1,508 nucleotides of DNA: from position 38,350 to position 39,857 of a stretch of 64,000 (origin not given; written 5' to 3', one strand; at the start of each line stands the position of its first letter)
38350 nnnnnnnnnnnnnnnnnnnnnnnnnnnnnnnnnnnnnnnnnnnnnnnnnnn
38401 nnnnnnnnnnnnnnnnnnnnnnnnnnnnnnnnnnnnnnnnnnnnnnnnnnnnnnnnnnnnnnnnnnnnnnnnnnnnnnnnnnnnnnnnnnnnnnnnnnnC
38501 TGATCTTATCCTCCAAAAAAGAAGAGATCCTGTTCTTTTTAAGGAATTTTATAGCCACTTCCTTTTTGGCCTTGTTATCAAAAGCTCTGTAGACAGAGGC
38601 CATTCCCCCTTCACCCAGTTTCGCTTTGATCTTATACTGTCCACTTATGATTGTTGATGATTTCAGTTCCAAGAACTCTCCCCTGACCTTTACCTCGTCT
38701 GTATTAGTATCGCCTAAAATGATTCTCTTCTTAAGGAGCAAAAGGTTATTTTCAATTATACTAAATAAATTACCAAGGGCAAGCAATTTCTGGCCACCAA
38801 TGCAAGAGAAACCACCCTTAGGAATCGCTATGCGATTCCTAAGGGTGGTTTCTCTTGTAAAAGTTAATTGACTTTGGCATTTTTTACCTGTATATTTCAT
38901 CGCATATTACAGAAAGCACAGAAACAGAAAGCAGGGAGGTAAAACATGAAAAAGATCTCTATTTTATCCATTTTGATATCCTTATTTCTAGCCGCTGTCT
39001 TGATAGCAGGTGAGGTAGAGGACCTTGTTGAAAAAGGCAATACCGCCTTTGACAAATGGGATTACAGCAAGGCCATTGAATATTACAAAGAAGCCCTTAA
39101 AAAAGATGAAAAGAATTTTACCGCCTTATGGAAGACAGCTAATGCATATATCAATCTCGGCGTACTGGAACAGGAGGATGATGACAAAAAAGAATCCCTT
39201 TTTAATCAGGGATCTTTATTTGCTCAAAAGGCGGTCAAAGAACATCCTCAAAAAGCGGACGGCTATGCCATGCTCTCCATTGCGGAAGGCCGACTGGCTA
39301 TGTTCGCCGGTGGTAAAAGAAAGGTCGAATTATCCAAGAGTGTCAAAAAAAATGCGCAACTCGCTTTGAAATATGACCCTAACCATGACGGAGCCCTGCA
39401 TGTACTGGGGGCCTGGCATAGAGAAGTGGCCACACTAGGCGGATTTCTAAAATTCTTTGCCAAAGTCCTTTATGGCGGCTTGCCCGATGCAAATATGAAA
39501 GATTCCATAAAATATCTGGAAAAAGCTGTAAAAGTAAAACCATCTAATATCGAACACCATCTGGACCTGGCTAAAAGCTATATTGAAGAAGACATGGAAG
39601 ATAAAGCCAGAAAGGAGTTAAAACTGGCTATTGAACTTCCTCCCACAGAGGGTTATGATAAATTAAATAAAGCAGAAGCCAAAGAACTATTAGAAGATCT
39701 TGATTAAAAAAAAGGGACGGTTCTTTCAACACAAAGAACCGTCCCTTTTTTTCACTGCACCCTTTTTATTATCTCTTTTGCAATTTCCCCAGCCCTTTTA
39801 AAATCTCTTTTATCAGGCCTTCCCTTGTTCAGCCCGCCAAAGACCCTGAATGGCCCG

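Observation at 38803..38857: Perfect 55-nt palindrome (26-bp arms, 3-nt loop) in the divergent region / 5' end of the kinase-GGDEF gene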

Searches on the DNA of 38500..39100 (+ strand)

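Call 7: search_rna_families(source=window, start=38500, end=39100, threshold=evalue, max_evalue=10)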
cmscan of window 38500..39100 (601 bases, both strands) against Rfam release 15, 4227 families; matches with E-value up to 10: 25.
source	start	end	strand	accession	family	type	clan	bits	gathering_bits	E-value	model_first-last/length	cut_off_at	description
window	38803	38857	-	RF03871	mir-5681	Gene; miRNA;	-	41.6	88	9.2e-08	1-61/61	no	mir-5681 microRNA precursor family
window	38806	38855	-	RF02516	MIR393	Gene; miRNA;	-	39.8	60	3.5e-07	1-126/126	no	mir-393 microRNA precursor family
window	38802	38859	-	RF04157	MIR9486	Gene; miRNA;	-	32.4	100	0.0001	1-119/119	no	MIR9486 microRNA precursor family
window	38800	38859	+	RF04157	MIR9486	Gene; miRNA;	-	31.9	100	0.00014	1-119/119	no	MIR9486 microRNA precursor family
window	38795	38862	+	RF00841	mir-384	Gene; miRNA;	-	26.6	72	0.024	1-88/88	no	mir-384 microRNA precursor family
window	38787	38865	-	RF04174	MIR4208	Gene; miRNA;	-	24.1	140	0.27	1-191/191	no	MIR4208 microRNA precursor family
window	38809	38878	-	RF02844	RefA9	Gene; antisense;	-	20.8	49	1.1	1-64/64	no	Enterococcus sRNA A9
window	38805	38855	+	RF03568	mir-3204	Gene; miRNA;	-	20.5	90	0.18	1-75/75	no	mir-3204 microRNA precursor family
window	38803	38859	+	RF03803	MIR1886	Gene; miRNA;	-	20.3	62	0.26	1-52/52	no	MIR1886 microRNA precursor family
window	38801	38914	+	RF01578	RUF1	Gene; sRNA;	-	19.4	70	0.28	1-264/264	no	Plasmodium RNA of unkown function RUF1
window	38804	38930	-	RF01473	rli41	Gene; sRNA;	-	19.1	55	0.12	1-494/494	no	Listeria sRNA rli41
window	38711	38867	+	RF01579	RUF2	Gene; sRNA;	-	18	90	6.3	1-154/154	no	Plasmodium RNA of unknown function RUF2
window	38811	38849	-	RF04134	MIR7504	Gene; miRNA;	-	17.9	83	2.9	1-124/124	no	MIR7504 microRNA precursor family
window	38796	38869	+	RF03963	mir-2996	Gene; miRNA;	-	17.5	100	0.75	1-72/72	no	mir-2996 microRNA precursor family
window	38886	39011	-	RF00190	SNORA16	Gene; snRNA; snoRNA; HACA-box;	CL00021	17.2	35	0.62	1-135/135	no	Small nucleolar RNA SNORA16B/SNORA16A family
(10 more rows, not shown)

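Call 23: search_dna_similar(query=window:38790-38870:+, collection=plasmids, mode=distant, max_evalue=10, max_rows=10)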
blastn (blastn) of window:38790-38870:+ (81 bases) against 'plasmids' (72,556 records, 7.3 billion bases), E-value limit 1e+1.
Records with a match: 2; places in all: 2; records where one place covers at least 80% of the query: 0.
Best place of each record, by identity: 90-95% 2.
By first word of the organism name: Yersinia 2.
By predicted mobility (MOB-suite, as given by PLSDB): non-mobilizable 2.
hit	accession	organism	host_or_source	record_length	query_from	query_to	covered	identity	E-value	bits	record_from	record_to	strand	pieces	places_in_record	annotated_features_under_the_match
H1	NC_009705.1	Yersinia pseudotuberculosis IP 31758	stool of a patient presenting with ...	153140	1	24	30%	91.7%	7e+0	36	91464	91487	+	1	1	hypothetical protein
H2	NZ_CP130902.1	Yersinia pseudotuberculosis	mouse,feces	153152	1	24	30%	91.7%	7e+0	36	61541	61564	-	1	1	hypothetical protein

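Call 24: search_dna_similar(query=window:38790-38870:+, collection=phages, mode=distant, max_evalue=10, max_rows=10)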
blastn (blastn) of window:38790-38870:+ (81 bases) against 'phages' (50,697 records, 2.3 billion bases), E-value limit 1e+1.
Records with a match: 8; places in all: 8; records where one place covers at least 80% of the query: 0.
Best place of each record, by identity: 90-95% 3; 80-90% 5.
By first word of the organism name: Sinorhizobium 5; Enterococcus 3.
By host as written in the record: Sinorhizobium meliloti 5; Enterococcus faecalis 1; Enterococcus faecalis ATCC 19433 1; Enterococcus faecalis ATCC 33186 1.
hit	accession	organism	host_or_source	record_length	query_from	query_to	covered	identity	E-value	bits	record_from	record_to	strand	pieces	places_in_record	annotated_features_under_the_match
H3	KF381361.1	Sinorhizobium phage phiM12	Sinorhizobium meliloti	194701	6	39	42%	85.3%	2e+0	37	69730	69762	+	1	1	baseplate hub | hypothetical protein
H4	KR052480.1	Sinorhizobium phage phiM7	Sinorhizobium meliloti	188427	6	39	42%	85.3%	2e+0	37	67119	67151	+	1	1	baseplate hub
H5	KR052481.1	Sinorhizobium phage phiM19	Sinorhizobium meliloti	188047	6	39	42%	85.3%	2e+0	37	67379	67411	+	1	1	baseplate hub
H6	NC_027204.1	Sinorhizobium phage phiM12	Sinorhizobium meliloti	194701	6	39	42%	85.3%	2e+0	37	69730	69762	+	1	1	baseplate hub subunit and tail lysozyme | hypothetical protein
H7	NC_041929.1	Sinorhizobium phage phiM7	Sinorhizobium meliloti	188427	6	39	42%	85.3%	2e+0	37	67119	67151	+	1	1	baseplate hub subunit and tail lysozyme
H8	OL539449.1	Enterococcus phage vB_EfaS_Paulomi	Enterococcus faecalis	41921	39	61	28%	91.3%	8e+0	34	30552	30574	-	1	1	putative helicase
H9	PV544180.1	Enterococcus phage Stockyards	Enterococcus faecalis ATCC 19433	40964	39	61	28%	91.3%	8e+0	34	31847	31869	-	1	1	DNA helicase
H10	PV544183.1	Enterococcus phage Vaquero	Enterococcus faecalis ATCC 33186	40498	39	61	28%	91.3%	8e+0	34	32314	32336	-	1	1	DNA helicase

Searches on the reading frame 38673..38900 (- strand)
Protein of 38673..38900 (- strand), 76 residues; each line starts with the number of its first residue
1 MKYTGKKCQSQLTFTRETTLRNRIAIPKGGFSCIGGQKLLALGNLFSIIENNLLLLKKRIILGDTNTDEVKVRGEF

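Call 61: search_protein_representatives(protein=window:38673-38900:-)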
Query: 76 residues. Proteins with E-value up to 0.001 (for the whole library): 2; up to 1e-10: 0; up to 1e-30: 0. The best 2 are listed.
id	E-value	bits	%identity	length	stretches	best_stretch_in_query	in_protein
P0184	5.9e-06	42.2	38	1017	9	7-35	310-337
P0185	8.5e-05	38.6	22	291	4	16-59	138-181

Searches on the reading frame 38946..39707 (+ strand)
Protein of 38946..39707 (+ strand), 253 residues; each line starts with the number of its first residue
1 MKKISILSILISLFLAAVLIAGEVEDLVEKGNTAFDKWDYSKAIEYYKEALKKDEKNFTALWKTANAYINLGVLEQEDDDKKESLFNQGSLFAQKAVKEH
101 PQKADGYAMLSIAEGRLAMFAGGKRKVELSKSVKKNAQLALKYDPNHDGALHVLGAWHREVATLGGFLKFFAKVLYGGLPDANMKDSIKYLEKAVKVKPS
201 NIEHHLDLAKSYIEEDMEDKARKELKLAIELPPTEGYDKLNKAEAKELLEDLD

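Call 12: search_protein_families(library=pfam, proteins=[window:38946-39707:+])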
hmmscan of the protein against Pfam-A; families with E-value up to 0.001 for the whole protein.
window:38946-39707:+ (253 aa): 13 families
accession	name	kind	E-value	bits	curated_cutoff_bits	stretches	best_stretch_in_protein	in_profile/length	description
PF21033.3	RMD1-3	-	1.4e-11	44.5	26.7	1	60-238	41-219/235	Regulator of microtubule dynamics protein 1-3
PF07719.23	TPR_2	-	5.5e-10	39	27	1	27-57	4-34/34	Tetratricopeptide repeat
PF13414.12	TPR_11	-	2.2e-09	37.3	26.8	1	31-72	1-42/42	TPR repeat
PF14559.12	TPR_19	-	7.4e-09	36.2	25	1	186-230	9-53/68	Tetratricopeptide repeat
PF13431.12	TPR_17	-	1.6e-08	34.6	24.4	0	191-222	2-33/34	Tetratricopeptide repeat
PF13181.12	TPR_8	-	8.5e-07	29.1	25.7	0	29-55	6-32/34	Tetratricopeptide repeat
PF06552.18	TOM20_plant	-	2.5e-06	27.9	20.6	1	41-105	52-115/187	Plant specific mitochondrial import receptor subunit TOM20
PF13432.12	TPR_16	-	3.9e-06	27.6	32.7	0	30-72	3-45/65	Tetratricopeptide repeat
PF13424.12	TPR_12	-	8.6e-06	26.3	30.1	0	31-85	10-65/77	Tetratricopeptide repeat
PF00515.34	TPR_1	-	8.7e-06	25.8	27.8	1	30-57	7-34/34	Tetratricopeptide repeat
PF13428.12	TPR_14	-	2.7e-05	24.9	23.5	0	39-62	16-39/44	Tetratricopeptide repeat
PF24575.1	TPR_Slam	-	0.00024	21.9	35.2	0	31-68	54-91/104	Surface lipoprotein assembly modifier, N-terminal TPR repeats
PF25060.1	ARM_TT21_2nd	-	0.00046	20.2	27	0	5-69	37-101/270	Tetratricopeptide repeat protein 21 second ARM domain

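Call 13: find_encoding_contigs(protein=window:38946-39707:+, flank=3000, max_places=10)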
Protein window:38946-39707:+ (253 aa): 1 contig read that carries it; 1 place shown.
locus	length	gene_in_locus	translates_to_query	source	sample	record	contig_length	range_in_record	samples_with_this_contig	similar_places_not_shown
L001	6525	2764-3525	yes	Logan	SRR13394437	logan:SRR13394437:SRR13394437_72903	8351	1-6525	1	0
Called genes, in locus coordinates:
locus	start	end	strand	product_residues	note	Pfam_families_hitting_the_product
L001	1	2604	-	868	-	?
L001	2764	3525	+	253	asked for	PF07719:TPR_2 (faint), PF00515:TPR_1 (faint), PF06552:TOM20_plant (weak), PF13181:TPR_8 (faint), PF13414:TPR_11 (weak), PF13424:TPR_12 (faint), PF13432:TPR_16 (faint), PF21033:RMD1-3, +3 more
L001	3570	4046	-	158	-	PF12724:Flavodoxin_5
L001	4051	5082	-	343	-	PF25302:NADase_transloc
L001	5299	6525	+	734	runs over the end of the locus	PF00982:Glyco_transf_20, PF02358:Trehalose_PPase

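Call 32: find_homologous_proteins(query=window:38946-39707:+, max_evalue=1e-20)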
Query window:38946-39707:+ (253 aa): 63 proteins with E <= 1e-20 among 1807 candidates.
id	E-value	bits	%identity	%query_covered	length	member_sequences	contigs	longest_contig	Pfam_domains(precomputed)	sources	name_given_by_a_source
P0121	2.7e-158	543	100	100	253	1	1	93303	PF14559.13,PF13431.13,PF13414.13,PF00515.35,PF13424.13,PF21033.5,PF13432.13,PF13428.13,PF06552.19,PF13181.13,PF07719.24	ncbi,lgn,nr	ncbi:MAG: tetratricopeptide repeat protein [Spirochaetes bacterium]|nr:tetratricopeptide repeat prot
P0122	3.5e-83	297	56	100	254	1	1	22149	PF14559.13,PF13431.13,PF13414.13,PF21033.5,PF13432.13,PF13428.13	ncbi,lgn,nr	ncbi:MAG: hypothetical protein PHF84_01630 [bacterium]|nr:hypothetical protein [bacterium]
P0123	2.1e-82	295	57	99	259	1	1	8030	PF14559.13,PF13431.13,PF13414.13,PF21033.5,PF13432.13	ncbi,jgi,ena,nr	ncbi:MAG: hypothetical protein KKH98_05525 [Spirochaetes bacterium]|nr:hypothetical protein [Spiroch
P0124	6.5e-82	293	57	93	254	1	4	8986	PF14559.13,PF13431.13,PF13414.13,PF00515.35,PF21033.5,PF13428.13,PF06552.19,PF07719.24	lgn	-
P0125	1.2e-66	243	51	98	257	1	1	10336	PF14559.13,PF13431.13,PF13414.13,PF00515.35,PF21033.5,PF13181.13,PF07719.24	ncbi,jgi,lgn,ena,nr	ncbi:MAG: hypothetical protein KKH98_10115 [Spirochaetes bacterium]|nr:hypothetical protein [Spiroch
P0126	1.3e-65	240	49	98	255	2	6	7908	PF14559.13,PF13431.13,PF13414.13,PF00515.35,PF21033.5,PF13432.13,PF13428.13,PF06552.19,PF13181.13,PF07719.24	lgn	-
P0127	2.7e-65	239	48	99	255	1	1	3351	PF14559.13,PF13431.13,PF13414.13,PF00515.35,PF21033.5,PF13428.13,PF06552.19,PF07719.24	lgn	-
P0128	2.6e-61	226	45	99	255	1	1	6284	PF14559.13,PF13431.13,PF13414.13,PF00515.35,PF21033.5,PF13428.13,PF06552.19,PF07719.24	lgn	-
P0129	8.6e-54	201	42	98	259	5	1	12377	PF14559.13,PF13431.13,PF13414.13,PF00515.35,PF13424.13,PF21033.5,PF13432.13,PF13428.13,PF06552.19,PF13181.13,PF07719.24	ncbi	-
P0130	1.6e-53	200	42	96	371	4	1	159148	PF14559.13,PF13431.13,PF13414.13,PF00515.35,PF21033.5,PF13432.13,PF13428.13,PF06552.19,PF13181.13,PF07719.24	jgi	jgi:tetratricopeptide (TPR) repeat protein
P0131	2.1e-52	196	42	100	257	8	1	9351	PF14559.13,PF13431.13,PF13414.13,PF00515.35,PF21033.5,PF13428.13,PF13181.13,PF07719.24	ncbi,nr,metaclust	ncbi:hypothetical protein A2V82_03730 [candidate division KSB1 bacterium RBG_16_48_16]|nr:MAG: hypot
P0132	5.1e-52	195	40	99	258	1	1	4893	PF14559.13,PF13431.13,PF13414.13,PF00515.35,PF21033.5,PF13428.13,PF06552.19,PF07719.24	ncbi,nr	ncbi:MAG: hypothetical protein NC936_05185 [Candidatus Omnitrophica bacterium]|nr:hypothetical prote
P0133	2.3e-51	193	42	99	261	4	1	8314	PF14559.13,PF13431.13,PF13414.13,PF00515.35,PF13176.13,PF21033.5,PF13428.13,PF07719.24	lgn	-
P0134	5.8e-51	192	41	96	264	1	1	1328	PF13431.13,PF13414.13,PF00515.35,PF21033.5,PF13181.13,PF07719.24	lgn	-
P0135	2.1e-50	190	43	97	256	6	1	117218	PF13431.13,PF13414.13,PF00515.35,PF21033.5,PF07719.24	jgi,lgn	jgi:tetratricopeptide (TPR) repeat protein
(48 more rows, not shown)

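Call 66: find_encoding_contigs(protein=P0123, flank=6000, max_places=2)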
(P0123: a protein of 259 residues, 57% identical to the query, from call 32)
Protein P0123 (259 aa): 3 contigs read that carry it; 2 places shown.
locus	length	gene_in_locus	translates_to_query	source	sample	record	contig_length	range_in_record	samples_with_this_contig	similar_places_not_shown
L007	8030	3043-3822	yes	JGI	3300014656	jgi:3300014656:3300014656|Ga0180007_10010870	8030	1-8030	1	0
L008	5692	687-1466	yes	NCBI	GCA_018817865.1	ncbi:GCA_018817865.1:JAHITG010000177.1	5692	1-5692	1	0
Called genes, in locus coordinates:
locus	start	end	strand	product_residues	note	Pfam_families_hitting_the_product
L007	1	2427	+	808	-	?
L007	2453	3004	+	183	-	PF00881:Nitroreductase, PF14512:TM1586_NiRdase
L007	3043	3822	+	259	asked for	PF14559:TPR_19 (faint), PF13432:TPR_16 (faint), PF21033:RMD1-3, PF13414:TPR_11 (faint), PF13431:TPR_17 (faint)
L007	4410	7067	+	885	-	PF01624:MutS_I, PF05188:MutS_II, PF05192:MutS_III, PF05190:MutS_IV, PF00488:MutS_V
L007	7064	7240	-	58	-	-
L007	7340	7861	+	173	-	PF10543:ORF6N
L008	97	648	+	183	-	PF00881:Nitroreductase, PF14512:TM1586_NiRdase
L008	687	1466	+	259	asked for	PF14559:TPR_19 (faint), PF13432:TPR_16 (faint), PF21033:RMD1-3, PF13414:TPR_11 (faint), PF13431:TPR_17 (faint)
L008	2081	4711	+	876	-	PF01624:MutS_I, PF05188:MutS_II, PF05192:MutS_III, PF05190:MutS_IV, PF00488:MutS_V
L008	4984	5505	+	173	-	PF10543:ORF6N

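Call 67: find_encoding_contigs(protein=P0124, flank=6000, max_places=3)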
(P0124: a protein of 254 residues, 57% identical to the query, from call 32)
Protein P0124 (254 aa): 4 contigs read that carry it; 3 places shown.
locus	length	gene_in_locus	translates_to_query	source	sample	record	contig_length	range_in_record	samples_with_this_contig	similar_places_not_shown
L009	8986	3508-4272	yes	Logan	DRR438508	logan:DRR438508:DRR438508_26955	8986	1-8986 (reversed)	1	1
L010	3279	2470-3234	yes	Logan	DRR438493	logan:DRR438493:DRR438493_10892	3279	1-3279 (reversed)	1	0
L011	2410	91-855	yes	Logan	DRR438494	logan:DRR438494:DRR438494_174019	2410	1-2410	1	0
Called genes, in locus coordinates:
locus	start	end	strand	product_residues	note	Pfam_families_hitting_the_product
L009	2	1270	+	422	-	?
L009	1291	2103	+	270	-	PF10418:DHODB_Fe-S_bind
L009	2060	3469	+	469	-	PF14691:Fer4_20, PF01946:Thi4 (faint), PF01262:AlaDh_PNT_C (faint), PF07992:Pyr_redox_2, PF13450:NAD_binding_8 (weak), PF13738:Pyr_redox_3 (faint), PF00070:Pyr_redox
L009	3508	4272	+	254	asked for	PF00515:TPR_1 (faint), PF06552:TOM20_plant (faint), PF07719:TPR_2 (faint), PF13428:TPR_14 (faint), PF21033:RMD1-3, PF13414:TPR_11 (faint), PF14559:TPR_19 (faint), PF13431:TPR_17 (faint)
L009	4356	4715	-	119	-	PF07238:PilZ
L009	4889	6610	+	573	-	PF06739:SBBP (faint)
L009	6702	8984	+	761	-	?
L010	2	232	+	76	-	?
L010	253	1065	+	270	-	PF10418:DHODB_Fe-S_bind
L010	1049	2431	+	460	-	PF14691:Fer4_20, PF01262:AlaDh_PNT_C (faint), PF01946:Thi4 (faint), PF07992:Pyr_redox_2, PF13450:NAD_binding_8 (weak), PF13738:Pyr_redox_3 (faint), PF00070:Pyr_redox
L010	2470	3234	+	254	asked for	PF00515:TPR_1 (faint), PF06552:TOM20_plant (faint), PF07719:TPR_2 (faint), PF13428:TPR_14 (faint), PF21033:RMD1-3, PF13414:TPR_11 (faint), PF14559:TPR_19 (faint), PF13431:TPR_17 (faint)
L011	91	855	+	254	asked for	PF00515:TPR_1 (faint), PF06552:TOM20_plant (faint), PF07719:TPR_2 (faint), PF13428:TPR_14 (faint), PF21033:RMD1-3, PF13414:TPR_11 (faint), PF14559:TPR_19 (faint), PF13431:TPR_17 (faint)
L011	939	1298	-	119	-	PF07238:PilZ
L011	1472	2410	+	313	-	?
